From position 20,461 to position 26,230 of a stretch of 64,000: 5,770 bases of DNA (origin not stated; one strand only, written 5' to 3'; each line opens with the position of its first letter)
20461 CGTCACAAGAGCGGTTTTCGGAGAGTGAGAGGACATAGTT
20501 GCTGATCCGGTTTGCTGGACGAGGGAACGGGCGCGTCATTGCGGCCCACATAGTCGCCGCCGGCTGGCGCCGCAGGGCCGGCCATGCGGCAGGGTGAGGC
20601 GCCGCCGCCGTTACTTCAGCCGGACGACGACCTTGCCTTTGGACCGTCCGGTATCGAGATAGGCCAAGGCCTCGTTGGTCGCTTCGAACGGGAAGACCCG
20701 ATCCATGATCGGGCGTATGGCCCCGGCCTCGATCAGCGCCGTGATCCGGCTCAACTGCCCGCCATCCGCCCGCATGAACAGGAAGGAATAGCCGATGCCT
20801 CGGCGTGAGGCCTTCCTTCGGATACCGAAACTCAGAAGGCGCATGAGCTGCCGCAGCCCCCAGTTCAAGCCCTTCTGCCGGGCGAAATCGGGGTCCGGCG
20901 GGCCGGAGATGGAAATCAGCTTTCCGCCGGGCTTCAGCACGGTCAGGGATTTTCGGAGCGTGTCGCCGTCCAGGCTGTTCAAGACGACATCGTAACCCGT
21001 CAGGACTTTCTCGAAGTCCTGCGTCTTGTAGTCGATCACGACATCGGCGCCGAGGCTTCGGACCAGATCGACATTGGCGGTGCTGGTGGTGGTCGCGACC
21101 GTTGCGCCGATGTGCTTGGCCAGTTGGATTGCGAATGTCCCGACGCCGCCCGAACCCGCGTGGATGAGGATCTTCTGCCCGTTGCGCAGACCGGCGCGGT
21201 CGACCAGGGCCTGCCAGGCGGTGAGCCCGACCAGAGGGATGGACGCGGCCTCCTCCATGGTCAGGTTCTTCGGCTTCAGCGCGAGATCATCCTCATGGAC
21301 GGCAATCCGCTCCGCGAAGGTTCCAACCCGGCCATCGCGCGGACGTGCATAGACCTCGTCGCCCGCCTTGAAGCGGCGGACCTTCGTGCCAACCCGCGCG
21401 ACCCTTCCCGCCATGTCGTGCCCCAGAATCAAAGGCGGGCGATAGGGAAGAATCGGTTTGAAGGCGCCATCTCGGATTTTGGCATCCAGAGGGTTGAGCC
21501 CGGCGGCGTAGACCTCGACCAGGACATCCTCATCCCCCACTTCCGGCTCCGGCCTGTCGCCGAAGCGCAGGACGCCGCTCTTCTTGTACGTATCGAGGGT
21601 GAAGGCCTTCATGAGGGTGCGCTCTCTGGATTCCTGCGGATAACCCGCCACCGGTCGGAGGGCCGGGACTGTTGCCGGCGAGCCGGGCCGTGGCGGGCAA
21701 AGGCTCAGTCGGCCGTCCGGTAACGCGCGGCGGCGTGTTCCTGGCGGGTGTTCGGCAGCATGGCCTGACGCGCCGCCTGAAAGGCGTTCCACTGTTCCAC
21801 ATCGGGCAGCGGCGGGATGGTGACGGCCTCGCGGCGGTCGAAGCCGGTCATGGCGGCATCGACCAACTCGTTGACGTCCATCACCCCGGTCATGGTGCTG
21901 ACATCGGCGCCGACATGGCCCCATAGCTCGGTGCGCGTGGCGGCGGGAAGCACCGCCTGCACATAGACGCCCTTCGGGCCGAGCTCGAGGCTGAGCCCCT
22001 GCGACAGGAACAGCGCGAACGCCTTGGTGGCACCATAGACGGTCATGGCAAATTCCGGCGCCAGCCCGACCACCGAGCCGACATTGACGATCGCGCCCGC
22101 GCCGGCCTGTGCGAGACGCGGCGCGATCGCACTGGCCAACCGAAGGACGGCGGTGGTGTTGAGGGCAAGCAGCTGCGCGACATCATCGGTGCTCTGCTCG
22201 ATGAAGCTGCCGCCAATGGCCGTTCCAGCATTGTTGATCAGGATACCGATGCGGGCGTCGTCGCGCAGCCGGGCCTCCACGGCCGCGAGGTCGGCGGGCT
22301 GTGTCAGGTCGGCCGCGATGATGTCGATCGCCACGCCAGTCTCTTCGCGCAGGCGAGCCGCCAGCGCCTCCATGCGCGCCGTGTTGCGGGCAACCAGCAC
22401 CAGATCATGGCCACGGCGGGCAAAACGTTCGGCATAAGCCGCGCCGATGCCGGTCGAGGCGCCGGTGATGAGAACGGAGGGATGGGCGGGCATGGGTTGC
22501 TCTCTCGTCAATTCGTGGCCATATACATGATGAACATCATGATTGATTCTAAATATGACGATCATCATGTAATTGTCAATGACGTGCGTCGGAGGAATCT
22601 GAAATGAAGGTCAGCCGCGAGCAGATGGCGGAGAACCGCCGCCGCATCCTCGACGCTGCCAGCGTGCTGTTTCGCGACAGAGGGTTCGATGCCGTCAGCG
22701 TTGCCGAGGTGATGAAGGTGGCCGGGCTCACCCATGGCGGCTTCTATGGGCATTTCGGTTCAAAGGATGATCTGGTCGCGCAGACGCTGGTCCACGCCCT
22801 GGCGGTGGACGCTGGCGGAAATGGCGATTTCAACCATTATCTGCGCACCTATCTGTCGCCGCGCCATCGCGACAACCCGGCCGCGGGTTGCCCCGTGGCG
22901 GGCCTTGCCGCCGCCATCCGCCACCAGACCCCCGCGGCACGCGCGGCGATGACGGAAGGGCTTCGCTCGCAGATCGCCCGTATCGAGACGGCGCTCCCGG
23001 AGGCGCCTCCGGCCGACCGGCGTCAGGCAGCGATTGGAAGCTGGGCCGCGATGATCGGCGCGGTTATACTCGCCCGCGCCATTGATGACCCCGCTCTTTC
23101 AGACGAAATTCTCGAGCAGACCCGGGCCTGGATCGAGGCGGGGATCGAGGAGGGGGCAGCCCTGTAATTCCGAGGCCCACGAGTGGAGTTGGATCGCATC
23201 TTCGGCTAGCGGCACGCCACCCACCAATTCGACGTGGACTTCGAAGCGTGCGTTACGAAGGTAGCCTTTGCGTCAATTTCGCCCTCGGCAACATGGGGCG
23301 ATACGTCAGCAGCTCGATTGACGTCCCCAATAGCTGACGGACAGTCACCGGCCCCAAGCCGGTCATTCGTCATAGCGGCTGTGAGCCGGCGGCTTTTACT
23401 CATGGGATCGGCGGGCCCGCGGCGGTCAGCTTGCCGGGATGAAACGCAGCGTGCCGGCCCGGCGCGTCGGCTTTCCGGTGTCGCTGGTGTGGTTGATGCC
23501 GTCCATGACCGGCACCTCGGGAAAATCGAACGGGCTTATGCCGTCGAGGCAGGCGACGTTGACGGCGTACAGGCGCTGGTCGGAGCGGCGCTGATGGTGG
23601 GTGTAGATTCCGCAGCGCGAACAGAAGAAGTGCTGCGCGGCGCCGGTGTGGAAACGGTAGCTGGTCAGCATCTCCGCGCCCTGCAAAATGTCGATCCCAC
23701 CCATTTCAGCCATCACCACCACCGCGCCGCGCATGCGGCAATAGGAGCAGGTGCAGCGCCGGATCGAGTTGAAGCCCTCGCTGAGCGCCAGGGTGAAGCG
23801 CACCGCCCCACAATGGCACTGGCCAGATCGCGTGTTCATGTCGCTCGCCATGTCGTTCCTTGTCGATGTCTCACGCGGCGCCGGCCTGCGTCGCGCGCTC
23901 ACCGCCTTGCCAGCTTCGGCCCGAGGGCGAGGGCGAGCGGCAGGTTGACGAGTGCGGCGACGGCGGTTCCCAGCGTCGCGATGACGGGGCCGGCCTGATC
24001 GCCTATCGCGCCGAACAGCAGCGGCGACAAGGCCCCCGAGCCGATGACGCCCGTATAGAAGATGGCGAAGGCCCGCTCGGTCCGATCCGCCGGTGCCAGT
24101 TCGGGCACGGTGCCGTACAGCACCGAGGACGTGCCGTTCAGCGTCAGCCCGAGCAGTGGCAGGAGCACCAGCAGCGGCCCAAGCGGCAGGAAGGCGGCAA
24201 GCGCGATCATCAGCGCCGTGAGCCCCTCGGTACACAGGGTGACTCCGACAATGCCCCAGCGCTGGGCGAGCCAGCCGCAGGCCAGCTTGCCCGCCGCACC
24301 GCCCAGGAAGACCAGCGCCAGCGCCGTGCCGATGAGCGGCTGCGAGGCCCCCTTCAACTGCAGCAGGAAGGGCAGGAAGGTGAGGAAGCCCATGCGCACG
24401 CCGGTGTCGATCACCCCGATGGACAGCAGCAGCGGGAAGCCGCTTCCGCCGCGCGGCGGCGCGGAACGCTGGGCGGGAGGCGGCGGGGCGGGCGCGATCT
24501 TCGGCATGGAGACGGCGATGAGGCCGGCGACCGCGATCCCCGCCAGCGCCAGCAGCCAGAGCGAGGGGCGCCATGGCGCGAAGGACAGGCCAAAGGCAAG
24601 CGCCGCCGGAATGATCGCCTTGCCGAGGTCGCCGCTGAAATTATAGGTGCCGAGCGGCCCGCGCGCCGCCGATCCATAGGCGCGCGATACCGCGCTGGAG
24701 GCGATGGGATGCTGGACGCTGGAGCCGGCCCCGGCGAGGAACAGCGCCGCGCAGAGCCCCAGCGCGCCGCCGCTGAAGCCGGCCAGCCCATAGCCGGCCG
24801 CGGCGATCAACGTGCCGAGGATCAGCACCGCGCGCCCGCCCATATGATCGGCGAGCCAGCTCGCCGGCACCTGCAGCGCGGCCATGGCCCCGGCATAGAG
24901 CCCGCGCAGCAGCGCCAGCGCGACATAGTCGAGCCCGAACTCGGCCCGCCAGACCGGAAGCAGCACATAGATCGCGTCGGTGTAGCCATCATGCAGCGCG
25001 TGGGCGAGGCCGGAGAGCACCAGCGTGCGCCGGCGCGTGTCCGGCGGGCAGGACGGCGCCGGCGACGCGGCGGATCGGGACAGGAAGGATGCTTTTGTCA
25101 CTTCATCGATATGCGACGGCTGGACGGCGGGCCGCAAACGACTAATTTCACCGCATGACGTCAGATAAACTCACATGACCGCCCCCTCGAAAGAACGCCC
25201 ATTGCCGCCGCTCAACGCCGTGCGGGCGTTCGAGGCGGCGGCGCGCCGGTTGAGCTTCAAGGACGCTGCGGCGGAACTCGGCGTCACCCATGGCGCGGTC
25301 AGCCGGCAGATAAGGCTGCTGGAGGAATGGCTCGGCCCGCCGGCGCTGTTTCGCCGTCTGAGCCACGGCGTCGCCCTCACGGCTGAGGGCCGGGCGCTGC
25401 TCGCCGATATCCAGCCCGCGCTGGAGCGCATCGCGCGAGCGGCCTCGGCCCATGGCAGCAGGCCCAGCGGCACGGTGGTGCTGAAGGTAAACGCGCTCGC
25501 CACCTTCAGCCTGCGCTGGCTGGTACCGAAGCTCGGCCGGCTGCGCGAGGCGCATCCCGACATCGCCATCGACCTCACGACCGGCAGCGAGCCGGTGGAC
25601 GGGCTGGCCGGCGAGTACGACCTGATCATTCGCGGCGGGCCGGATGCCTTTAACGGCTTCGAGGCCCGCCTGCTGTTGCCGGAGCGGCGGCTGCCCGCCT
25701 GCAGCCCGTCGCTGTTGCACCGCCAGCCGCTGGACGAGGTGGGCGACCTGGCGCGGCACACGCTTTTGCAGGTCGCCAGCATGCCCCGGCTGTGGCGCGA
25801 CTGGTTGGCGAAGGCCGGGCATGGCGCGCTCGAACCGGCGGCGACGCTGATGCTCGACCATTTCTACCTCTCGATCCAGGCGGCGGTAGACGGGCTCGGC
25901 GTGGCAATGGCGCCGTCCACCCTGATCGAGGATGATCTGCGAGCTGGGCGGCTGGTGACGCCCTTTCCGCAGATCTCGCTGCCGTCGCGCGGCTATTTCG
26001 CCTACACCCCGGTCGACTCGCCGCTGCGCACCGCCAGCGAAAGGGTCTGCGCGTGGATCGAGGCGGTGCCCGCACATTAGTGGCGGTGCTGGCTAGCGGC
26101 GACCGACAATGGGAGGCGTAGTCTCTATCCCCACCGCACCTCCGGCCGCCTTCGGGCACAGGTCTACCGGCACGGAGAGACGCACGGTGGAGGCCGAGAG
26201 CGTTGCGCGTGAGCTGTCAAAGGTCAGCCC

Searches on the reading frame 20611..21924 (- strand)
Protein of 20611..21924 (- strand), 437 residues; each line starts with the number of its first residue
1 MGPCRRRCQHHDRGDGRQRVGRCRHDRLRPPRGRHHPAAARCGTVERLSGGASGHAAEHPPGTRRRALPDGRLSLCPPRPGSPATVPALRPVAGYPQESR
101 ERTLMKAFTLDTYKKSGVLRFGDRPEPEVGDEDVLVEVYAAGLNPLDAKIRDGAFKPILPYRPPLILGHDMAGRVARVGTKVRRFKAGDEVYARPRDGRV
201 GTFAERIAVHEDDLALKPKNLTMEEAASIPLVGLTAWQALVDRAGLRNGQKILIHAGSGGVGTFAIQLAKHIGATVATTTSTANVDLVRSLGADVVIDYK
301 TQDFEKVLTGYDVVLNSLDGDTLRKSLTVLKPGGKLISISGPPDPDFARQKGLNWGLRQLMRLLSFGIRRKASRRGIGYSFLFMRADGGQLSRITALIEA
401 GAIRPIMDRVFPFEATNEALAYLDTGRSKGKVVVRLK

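Call 67: search_protein_families(library=pfam, proteins=[window:20611-21924:-], max_evalue=0.001)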
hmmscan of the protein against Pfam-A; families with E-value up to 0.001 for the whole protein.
window:20611-21924:- (437 aa): 3 families
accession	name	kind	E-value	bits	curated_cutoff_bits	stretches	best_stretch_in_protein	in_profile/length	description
PF13602.12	ADH_zinc_N_2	-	6.1e-32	111.8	27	1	291-434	1-134/134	Zinc-binding dehydrogenase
PF00107.32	ADH_zinc_N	-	4.7e-17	62.6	31.8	1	260-346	1-95/129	Zinc-binding dehydrogenase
PF08240.17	ADH_N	-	8e-17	61.8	23.5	1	130-218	1-103/104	Alcohol dehydrogenase GroES-like domain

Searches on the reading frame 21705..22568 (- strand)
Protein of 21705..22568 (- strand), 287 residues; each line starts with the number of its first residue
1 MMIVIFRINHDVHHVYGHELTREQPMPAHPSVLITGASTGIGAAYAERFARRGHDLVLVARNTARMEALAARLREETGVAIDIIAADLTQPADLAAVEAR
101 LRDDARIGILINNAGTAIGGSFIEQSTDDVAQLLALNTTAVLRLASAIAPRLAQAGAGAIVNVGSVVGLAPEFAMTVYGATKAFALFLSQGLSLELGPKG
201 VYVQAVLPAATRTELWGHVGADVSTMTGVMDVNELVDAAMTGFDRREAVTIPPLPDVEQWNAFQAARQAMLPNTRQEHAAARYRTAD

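Call 67: search_protein_families(library=pfam, proteins=[window:21705-22568:-], max_evalue=0.001)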
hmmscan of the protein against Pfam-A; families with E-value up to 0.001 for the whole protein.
window:21705-22568:- (287 aa): 4 families
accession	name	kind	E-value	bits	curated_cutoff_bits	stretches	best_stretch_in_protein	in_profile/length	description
PF00106.31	adh_short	-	1.9e-44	151.9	26.6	1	32-220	3-191/195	short chain dehydrogenase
PF13561.12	adh_short_C2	-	4.2e-29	102.2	27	1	36-221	1-186/236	Enoyl-(Acyl carrier protein) reductase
PF08659.16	KR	-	3.4e-12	47.1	22.6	1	31-185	2-156/180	KR domain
PF01370.27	Epimerase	-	2.3e-07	30.9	20.9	1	32-166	1-124/240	NAD dependent epimerase/dehydratase family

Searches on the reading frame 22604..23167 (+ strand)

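Call 67: search_protein_families(library=pfam, proteins=[window:22604-23167:+], max_evalue=0.001)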
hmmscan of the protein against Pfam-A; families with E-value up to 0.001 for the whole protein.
window:22604-23167:+ (187 aa): 3 families
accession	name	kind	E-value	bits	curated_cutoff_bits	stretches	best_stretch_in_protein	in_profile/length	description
PF00440.29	TetR_N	-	3.4e-15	56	24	1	15-60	1-46/47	Bacterial regulatory proteins, tetR family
PF16925.10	TetR_C_13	-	8e-06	26.7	27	1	80-170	9-106/109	Tetracyclin repressor-like, C-terminal domain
PF21993.1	TetR_C_13_2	-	0.00032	21.3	27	1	90-163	19-94/103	Transcriptional regulator LmrA/YxaF-like, C-terminal domain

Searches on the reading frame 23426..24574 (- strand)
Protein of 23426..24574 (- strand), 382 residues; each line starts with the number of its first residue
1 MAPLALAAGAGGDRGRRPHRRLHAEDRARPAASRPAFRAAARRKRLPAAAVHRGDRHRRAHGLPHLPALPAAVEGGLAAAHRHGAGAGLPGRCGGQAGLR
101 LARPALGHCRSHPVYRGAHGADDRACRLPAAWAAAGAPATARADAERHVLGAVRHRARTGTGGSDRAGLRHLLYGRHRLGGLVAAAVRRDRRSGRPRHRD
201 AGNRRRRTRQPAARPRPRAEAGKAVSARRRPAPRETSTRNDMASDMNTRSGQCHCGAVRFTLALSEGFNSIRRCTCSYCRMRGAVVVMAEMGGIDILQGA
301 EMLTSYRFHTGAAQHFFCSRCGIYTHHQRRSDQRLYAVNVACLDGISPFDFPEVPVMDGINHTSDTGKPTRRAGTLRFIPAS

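Call 7: search_protein_families(library=pfam, proteins=[window:23426-24574:-], max_evalue=0.1)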
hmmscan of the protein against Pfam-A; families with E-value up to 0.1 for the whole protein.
window:23426-24574:- (382 aa): 1 family
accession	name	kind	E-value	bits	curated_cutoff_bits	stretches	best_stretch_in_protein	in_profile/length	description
PF04828.22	GFA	-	2.5e-12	47.3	24.3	1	249-345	2-101/115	Glutathione-dependent formaldehyde-activating enzyme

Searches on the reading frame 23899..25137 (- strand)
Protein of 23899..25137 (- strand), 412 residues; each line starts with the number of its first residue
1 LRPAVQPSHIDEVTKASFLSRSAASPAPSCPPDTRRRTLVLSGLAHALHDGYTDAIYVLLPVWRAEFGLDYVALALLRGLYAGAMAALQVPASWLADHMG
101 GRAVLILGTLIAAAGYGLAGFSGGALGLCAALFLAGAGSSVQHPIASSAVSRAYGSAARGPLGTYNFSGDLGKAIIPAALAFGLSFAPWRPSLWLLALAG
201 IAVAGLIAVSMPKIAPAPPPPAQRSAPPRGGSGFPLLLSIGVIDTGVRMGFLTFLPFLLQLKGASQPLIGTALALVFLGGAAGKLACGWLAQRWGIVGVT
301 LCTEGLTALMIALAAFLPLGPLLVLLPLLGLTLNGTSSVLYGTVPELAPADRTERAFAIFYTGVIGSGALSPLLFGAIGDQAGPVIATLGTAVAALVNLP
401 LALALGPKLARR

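Call 78: search_protein_families(library=pfam, proteins=[window:23899-25137:-], max_evalue=0.01)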
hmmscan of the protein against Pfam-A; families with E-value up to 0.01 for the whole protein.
window:23899-25137:- (412 aa): 1 family
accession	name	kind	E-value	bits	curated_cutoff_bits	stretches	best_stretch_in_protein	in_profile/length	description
PF07690.21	MFS_1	-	2.4e-27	96.2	33.4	2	48-226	7-187/347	Major Facilitator Superfamily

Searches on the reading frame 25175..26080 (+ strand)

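Call 78: search_protein_families(library=pfam, proteins=[window:25175-26080:+], max_evalue=0.01)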
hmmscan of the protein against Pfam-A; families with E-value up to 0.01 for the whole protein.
window:25175-26080:+ (301 aa): 4 families
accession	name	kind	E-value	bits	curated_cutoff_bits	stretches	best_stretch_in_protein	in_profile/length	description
PF03466.25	LysR_substrate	-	1.6e-35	122.9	28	1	103-297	8-206/209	LysR substrate binding domain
PF00126.33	HTH_1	-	6.8e-17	61.6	26.6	1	13-73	1-60/60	Bacterial regulatory helix-turn-helix protein, lysR family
PF12802.13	MarR_2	-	0.00082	19.9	27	1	23-51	18-46/61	MarR family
PF13384.12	HTH_23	-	0.0049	17.1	24.6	0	17-58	9-49/50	Homeodomain-like domain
